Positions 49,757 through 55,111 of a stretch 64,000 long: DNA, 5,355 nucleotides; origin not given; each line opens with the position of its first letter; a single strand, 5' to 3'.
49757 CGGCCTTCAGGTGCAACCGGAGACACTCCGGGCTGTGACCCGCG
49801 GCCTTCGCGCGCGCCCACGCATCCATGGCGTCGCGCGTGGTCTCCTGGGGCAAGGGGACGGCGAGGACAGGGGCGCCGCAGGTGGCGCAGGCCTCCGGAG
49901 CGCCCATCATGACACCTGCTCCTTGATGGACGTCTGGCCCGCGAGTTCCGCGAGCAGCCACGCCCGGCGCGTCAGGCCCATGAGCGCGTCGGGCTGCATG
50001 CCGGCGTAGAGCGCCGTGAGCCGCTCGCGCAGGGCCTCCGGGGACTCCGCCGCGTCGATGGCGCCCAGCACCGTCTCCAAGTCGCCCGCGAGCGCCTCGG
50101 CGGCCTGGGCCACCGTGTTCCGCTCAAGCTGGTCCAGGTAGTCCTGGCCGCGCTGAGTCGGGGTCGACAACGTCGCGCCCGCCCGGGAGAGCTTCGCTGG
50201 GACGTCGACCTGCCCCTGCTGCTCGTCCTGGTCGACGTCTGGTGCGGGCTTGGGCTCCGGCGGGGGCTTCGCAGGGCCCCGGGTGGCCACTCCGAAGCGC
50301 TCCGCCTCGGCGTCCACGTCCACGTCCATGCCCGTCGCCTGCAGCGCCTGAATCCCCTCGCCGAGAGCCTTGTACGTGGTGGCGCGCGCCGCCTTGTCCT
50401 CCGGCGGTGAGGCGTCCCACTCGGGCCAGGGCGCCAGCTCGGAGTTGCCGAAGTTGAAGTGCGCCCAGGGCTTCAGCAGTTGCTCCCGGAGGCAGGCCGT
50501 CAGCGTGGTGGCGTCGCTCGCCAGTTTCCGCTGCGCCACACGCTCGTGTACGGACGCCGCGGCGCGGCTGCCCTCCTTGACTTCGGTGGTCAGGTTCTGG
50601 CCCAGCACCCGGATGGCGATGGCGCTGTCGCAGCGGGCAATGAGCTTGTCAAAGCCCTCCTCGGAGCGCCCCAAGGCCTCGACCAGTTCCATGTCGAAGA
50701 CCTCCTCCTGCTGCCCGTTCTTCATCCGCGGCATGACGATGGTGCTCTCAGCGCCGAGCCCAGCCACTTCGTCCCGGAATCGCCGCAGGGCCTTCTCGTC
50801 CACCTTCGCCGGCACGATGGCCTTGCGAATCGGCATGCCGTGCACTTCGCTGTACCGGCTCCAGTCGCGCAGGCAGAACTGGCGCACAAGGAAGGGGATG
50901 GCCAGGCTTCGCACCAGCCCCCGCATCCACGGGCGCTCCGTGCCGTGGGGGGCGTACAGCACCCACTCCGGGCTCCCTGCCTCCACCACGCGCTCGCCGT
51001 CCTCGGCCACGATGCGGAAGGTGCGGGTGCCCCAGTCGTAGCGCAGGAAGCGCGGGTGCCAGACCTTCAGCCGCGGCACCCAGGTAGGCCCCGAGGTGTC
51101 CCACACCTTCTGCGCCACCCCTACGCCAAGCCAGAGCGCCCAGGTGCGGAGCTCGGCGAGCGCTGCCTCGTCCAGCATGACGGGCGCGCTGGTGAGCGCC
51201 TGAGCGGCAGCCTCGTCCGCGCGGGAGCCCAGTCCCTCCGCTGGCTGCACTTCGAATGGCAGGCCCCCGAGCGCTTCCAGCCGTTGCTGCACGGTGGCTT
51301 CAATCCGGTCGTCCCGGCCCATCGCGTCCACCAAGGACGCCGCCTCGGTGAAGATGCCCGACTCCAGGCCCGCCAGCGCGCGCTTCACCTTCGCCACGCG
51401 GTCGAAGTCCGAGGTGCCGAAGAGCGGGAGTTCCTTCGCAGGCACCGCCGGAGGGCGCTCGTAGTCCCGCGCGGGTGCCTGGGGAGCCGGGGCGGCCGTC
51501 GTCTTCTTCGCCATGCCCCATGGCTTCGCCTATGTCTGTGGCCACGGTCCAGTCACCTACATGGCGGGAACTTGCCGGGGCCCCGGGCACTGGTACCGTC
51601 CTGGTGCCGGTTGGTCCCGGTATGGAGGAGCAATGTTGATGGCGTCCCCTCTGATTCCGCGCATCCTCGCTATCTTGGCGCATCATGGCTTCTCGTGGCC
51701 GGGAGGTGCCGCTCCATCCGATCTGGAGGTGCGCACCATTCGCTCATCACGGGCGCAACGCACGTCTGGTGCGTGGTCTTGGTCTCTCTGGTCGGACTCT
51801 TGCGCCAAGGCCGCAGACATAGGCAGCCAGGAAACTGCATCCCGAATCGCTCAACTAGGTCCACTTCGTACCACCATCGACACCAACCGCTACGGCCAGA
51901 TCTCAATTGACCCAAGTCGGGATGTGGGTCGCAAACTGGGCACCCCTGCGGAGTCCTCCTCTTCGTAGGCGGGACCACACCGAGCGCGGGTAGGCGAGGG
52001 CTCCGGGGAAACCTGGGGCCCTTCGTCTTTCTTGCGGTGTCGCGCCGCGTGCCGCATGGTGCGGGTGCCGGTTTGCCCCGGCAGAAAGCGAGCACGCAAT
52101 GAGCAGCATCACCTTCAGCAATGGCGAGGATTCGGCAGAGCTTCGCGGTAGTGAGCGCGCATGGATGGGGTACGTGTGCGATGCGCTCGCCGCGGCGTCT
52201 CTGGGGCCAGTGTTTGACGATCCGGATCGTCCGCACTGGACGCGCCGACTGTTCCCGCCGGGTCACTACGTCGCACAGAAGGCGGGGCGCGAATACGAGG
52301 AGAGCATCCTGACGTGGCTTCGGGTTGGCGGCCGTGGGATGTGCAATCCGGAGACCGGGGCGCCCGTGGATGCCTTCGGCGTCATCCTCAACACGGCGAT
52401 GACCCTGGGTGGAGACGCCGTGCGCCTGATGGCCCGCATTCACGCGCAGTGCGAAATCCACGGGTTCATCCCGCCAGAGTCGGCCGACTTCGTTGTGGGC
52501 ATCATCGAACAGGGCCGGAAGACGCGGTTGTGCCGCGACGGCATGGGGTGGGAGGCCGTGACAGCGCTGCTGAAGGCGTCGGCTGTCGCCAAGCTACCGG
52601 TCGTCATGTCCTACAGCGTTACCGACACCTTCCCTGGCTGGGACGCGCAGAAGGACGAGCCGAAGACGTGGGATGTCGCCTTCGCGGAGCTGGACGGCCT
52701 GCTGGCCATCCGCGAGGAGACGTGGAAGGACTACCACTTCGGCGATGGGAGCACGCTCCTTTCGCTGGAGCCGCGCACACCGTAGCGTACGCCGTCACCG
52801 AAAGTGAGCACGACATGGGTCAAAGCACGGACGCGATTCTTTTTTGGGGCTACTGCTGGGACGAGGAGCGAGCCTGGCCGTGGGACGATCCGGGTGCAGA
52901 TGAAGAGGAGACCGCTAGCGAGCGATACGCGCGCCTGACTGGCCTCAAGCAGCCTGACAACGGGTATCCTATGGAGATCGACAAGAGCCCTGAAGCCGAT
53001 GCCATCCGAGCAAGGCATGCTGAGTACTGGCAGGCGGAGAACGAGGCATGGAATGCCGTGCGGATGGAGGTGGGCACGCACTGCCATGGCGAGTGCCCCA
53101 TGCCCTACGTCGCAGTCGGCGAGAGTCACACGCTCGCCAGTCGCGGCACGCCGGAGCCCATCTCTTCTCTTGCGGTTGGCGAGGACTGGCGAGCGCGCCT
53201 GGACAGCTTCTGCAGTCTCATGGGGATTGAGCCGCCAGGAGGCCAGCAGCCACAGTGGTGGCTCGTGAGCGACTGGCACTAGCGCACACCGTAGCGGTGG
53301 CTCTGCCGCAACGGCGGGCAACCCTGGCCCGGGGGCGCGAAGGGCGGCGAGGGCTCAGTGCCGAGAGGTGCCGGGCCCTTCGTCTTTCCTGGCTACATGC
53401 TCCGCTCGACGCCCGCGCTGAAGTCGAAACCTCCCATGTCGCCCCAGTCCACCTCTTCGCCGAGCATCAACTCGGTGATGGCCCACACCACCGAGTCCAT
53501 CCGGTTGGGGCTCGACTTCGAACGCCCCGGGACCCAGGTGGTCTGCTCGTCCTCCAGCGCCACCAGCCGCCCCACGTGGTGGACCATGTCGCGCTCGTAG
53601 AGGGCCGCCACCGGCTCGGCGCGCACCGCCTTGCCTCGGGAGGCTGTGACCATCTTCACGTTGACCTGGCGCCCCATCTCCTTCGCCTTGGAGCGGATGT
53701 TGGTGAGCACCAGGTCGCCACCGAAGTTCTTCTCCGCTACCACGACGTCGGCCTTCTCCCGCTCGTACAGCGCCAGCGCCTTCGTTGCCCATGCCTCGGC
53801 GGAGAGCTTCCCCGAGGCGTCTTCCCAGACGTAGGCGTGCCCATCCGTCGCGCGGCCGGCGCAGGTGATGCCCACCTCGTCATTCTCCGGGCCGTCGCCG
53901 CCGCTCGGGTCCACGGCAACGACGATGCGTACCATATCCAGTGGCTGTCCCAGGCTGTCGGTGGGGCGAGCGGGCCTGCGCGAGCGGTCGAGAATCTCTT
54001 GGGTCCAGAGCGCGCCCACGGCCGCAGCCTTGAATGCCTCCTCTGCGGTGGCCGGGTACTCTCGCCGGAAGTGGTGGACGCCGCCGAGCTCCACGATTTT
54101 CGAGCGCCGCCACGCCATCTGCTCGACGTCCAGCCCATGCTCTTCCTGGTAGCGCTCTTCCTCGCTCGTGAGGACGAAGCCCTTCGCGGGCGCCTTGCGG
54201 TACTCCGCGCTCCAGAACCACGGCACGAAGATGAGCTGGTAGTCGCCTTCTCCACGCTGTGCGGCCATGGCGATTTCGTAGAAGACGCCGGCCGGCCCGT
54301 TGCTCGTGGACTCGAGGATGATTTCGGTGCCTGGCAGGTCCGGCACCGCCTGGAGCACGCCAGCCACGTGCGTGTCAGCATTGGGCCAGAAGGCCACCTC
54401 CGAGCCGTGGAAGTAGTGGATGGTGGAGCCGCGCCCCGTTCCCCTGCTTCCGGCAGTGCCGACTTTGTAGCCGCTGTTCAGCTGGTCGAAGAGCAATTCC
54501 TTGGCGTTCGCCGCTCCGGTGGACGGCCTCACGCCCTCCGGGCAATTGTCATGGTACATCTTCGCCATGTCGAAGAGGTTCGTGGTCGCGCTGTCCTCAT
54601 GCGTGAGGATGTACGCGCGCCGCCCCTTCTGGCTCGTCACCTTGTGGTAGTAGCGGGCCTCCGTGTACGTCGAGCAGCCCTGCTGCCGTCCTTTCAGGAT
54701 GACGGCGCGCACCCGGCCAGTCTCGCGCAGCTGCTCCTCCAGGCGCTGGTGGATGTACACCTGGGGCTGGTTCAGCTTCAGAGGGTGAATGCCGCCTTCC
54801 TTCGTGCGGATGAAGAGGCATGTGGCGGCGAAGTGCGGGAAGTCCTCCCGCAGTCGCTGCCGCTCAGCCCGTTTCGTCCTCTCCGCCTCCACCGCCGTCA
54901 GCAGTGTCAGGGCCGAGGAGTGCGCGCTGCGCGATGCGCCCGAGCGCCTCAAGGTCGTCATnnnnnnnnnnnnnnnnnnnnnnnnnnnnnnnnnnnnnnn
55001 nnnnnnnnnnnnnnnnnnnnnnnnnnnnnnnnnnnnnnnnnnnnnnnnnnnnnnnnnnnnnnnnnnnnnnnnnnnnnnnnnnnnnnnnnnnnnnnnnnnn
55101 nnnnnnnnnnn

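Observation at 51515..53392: Plus-strand three-gene cassette array, bracketed by imperfect direct repeats, between the terminase and portal genes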

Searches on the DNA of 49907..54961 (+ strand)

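Call 11: search_dna_similar(query=window:49907-54961:+, collection=phages, mode=distant)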
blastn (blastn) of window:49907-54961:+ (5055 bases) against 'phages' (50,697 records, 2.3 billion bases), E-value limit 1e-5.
Records with a match: 8; places in all: 8; records where one place covers at least 80% of the query: 0.
Best place of each record, by identity: 80-90% 2; 60-80% 6.
By first word of the organism name: Myxococcus 2; Streptomyces 2; Synechococcus 2; Arthrobacter 1; Microcystis 1.
By host as written in the record: Streptomyces aureofaciens 2; Myxococcus xanthus DZ1 1; Myxococcus sp. 1; Arthrobacter globiformis NRRL B-2880 1; Microcystis aeruginosa 1; Synechococcus sp. PCC 7002 1; Synechococcus sp. 1.
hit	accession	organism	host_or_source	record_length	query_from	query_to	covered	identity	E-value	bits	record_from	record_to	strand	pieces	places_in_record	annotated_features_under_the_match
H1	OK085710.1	Myxococcus phage Mx4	Myxococcus xanthus DZ1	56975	383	1564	23%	69.4%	4e-128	466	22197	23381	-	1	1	putative portal protein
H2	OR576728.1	Myxococcus phage Mx4 ts27htf-1hrm-1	Myxococcus sp.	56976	383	1564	23%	69.4%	4e-128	466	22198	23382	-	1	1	hypothetical protein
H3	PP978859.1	Arthrobacter phage AWGoat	Arthrobacter globiformis NRRL B-2880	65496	3580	3934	7%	65.2%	9e-10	74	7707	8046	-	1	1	15: terminase large subunit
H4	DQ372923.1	Streptomyces phage mu1/6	Streptomyces aureofaciens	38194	3575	3744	3%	72.1%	3e-15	92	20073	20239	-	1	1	terminase large subunit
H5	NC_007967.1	Streptomyces phage mu1/6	Streptomyces aureofaciens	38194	3575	3744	3%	72.1%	3e-15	92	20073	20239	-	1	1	terminase large subunit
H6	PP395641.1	Microcystis phage Mae-JY09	Microcystis aeruginosa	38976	3576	3738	3%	70.7%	3e-9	72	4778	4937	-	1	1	terminase large subunit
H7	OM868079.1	Synechococcus phage Yong-M4-211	Synechococcus sp. PCC 7002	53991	3664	3733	1%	80.0%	5e-7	64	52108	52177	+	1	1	terminase large subunit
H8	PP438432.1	Synechococcus phage Ssp-JY42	Synechococcus sp.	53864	3664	3733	1%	80.0%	5e-7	64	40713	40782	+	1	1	terminase large subunit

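Call 12: get_annotated_region(hit=H1, flank=8000)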
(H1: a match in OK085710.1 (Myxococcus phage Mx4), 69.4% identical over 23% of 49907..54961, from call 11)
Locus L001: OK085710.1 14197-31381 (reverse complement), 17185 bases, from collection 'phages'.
description: Myxococcus phage Mx4, complete genome.
organism: Myxococcus phage Mx4 (NCBI taxid 2875690)
taxonomy: Viruses; Duplodnaviria; Heunggongvirae; Uroviricota; Caudoviricetes
host: Myxococcus xanthus DZ1; source: Farmyard manure; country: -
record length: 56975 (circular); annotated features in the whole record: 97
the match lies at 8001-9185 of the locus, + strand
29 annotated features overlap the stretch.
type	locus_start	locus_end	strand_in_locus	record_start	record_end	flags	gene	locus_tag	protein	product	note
CDS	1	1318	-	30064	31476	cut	-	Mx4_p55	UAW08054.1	putative tail sheath protein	rasttk_feature_creation_tool=/opt/patric- common/runtime/bin/phanotate version 1.5.0; putative tail sheath protein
CDS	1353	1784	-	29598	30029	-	-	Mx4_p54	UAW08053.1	hypothetical protein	rasttk_feature_creation_tool=/opt/patric- common/runtime/bin/phanotate version 1.5.0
CDS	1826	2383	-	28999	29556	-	-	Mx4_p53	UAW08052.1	virion morphogenesis protein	rasttk_feature_creation_tool=/opt/patric- common/runtime/bin/phanotate version 1.5.0; putative neck protein Ne1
CDS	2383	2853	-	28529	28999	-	-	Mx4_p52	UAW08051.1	putative adaptor protein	rasttk_feature_creation_tool=/opt/patric- common/runtime/bin/phanotate version 1.5.0; putative adaptor protein Ad1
CDS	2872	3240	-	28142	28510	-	-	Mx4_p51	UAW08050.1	hypothetical protein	rasttk_feature_creation_tool=/opt/patric- common/runtime/bin/phanotate version 1.5.0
CDS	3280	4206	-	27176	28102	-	-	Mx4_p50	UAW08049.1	putative major capsid protein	rasttk_feature_creation_tool=/opt/patric- common/runtime/bin/phanotate version 1.5.0; putative Major capsid protein ...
CDS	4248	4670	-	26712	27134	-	-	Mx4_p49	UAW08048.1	hypothetical protein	rasttk_feature_creation_tool=/opt/patric- common/runtime/bin/phanotate version 1.5.0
CDS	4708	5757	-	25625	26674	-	-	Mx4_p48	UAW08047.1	hypothetical protein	rasttk_feature_creation_tool=/opt/patric- common/runtime/bin/phanotate version 1.5.0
CDS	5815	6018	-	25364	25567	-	-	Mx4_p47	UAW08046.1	hypothetical protein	rasttk_feature_creation_tool=/opt/patric- common/runtime/bin/phanotate version 1.5.0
CDS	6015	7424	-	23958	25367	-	-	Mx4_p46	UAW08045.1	hypothetical protein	rasttk_feature_creation_tool=/opt/patric- common/runtime/bin/phanotate version 1.5.0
CDS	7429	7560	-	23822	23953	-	-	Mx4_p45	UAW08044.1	hypothetical protein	rasttk_feature_creation_tool=/opt/patric- common/runtime/bin/phanotate version 1.5.0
CDS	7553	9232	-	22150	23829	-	-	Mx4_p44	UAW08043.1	putative portal protein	rasttk_feature_creation_tool=/opt/patric- common/runtime/bin/phanotate version 1.5.0; putative portal protein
CDS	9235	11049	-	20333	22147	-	-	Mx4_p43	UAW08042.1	putative large terminase protein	rasttk_feature_creation_tool=/opt/patric- common/runtime/bin/phanotate version 1.5.0; putative large terminase protein ...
CDS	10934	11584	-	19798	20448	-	-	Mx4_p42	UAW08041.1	hypothetical protein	rasttk_feature_creation_tool=/opt/patric- common/runtime/bin/phanotate version 1.5.0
CDS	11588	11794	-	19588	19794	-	-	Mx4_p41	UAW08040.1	hypothetical protein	rasttk_feature_creation_tool=/opt/patric- common/runtime/bin/phanotate version 1.5.0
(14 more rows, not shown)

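Call 20: search_rna_families(source=window, start=51300, end=53600, threshold=evalue, max_evalue=5)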
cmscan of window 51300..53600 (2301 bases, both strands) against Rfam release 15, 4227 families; matches with E-value up to 5: 4.
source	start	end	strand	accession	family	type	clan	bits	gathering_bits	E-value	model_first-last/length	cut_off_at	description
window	52035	52089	+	RF03006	M23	Gene; sRNA;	-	23.6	41.2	0.14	1-53/53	no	M23 RNA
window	51969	52031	+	RF02353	BjrC68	Gene; sRNA;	-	21.7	39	0.012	1-82/82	no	Bradyrhizobiaceae sRNA BjrC68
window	51951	52028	+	RF02231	sX12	Gene; sRNA;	-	20.4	106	1.3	1-78/78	no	Xanthomonas sRNA sX12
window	51938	52014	+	RF02027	MIR2907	Gene; miRNA;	-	18.5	60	3.2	1-65/65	no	MIR2907 microRNA precursor family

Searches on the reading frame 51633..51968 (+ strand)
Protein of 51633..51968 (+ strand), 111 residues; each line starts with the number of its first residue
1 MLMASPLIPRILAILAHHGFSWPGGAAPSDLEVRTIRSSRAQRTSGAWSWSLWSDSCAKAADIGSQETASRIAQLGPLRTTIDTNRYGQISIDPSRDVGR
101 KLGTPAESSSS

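Call 4: search_protein_families(library=pfam, proteins=[window:51633-51968:+], max_evalue=0.1)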
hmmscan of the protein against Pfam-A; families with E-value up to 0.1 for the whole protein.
window:51633-51968:+ (111 aa): 0 families

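Call 5: search_protein_families(library=phrogs, proteins=[window:51633-51968:+], max_evalue=0.1)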
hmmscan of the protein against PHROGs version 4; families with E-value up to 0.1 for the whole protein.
window:51633-51968:+ (111 aa): 0 families

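Call 6: search_protein_families(library=padloc, proteins=[window:51633-51968:+], max_evalue=1)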
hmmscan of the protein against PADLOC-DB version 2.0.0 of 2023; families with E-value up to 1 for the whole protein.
window:51633-51968:+ (111 aa): 0 families

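Call 9: search_protein_families(library=ncbifam, proteins=[window:51633-51968:+], max_evalue=1)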
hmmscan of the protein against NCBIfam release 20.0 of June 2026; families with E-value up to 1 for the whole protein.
window:51633-51968:+ (111 aa): 0 families

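Call 67: search_protein_representatives(protein=window:51633-51968:+)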
Query: 111 residues. Proteins with E-value up to 0.001 (for the whole library): 25; up to 1e-10: 5; up to 1e-30: 0. The best 25 are listed.
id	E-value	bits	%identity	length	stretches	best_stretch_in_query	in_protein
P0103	7.5e-27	109.5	58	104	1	5-100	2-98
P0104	5.1e-22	94.0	58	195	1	4-83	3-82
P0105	1.1e-17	80.0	49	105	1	4-95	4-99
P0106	8.9e-16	73.9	43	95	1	6-93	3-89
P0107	3.4e-11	59.2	44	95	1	8-95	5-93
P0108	3.0e-09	52.9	36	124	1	6-92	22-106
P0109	8.0e-09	51.5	42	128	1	7-95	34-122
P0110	8.5e-08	48.3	41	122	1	10-96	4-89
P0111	2.8e-07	46.6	40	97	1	9-92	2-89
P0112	5.9e-07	45.5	39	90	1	8-94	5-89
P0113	7.8e-07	45.2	43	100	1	7-75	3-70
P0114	6.3e-06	42.2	48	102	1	5-69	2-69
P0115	1.1e-05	41.5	40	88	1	26-94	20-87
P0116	1.9e-05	40.7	37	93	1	25-99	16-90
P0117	2.4e-05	40.4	35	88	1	25-98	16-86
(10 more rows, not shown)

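Call 69: find_homologous_proteins(query=window:51633-51968:+)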
Query window:51633-51968:+ (111 aa): 1 proteins with E <= 0.001 among 2 candidates.
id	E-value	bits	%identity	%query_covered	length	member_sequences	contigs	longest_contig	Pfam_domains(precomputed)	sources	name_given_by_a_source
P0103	2.4e-26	110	58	86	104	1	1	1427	-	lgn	-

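Call 70: find_encoding_contigs(protein=P0103, flank=5000, max_places=3)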
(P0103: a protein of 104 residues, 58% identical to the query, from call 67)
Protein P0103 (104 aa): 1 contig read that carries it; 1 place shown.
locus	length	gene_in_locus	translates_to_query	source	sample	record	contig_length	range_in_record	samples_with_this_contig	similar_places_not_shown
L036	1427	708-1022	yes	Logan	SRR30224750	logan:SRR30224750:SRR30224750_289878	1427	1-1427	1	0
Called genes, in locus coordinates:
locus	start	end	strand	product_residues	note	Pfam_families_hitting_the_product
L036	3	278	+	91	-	?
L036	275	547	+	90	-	-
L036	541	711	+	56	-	-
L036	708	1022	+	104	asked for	-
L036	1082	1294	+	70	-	-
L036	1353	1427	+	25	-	?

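Call 98: search_protein_families(library=pfam, alignment_id=A6, max_evalue=0.01)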
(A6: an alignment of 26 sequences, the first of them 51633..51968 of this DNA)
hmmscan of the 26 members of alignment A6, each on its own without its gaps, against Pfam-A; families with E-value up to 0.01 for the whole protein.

A. member 1, window:51633-51968:+ (111 aa): 0 families

B. families by the number of members that match (of 26 scanned): 0 families

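Call 111: search_solved_structures(query=A6, max_evalue=10)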
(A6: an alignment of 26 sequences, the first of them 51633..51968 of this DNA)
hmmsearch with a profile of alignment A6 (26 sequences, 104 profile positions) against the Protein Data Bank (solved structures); distinct sequences matched with E-value up to 10: 5.
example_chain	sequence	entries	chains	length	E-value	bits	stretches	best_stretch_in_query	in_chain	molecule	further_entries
8fyv_A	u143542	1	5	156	0.6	13.4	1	59-99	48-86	Methyl-accepting chemotaxis protein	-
8vl8_A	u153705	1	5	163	0.65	13.3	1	59-99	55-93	Methyl-accepting chemotaxis protein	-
2hkl_A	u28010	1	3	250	1.1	12.5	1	9-86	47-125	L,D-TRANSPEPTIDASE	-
1zat_A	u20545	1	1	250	1.1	12.5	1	9-86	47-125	L,D-transpeptidase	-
6fj1_A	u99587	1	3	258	1.2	12.5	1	9-83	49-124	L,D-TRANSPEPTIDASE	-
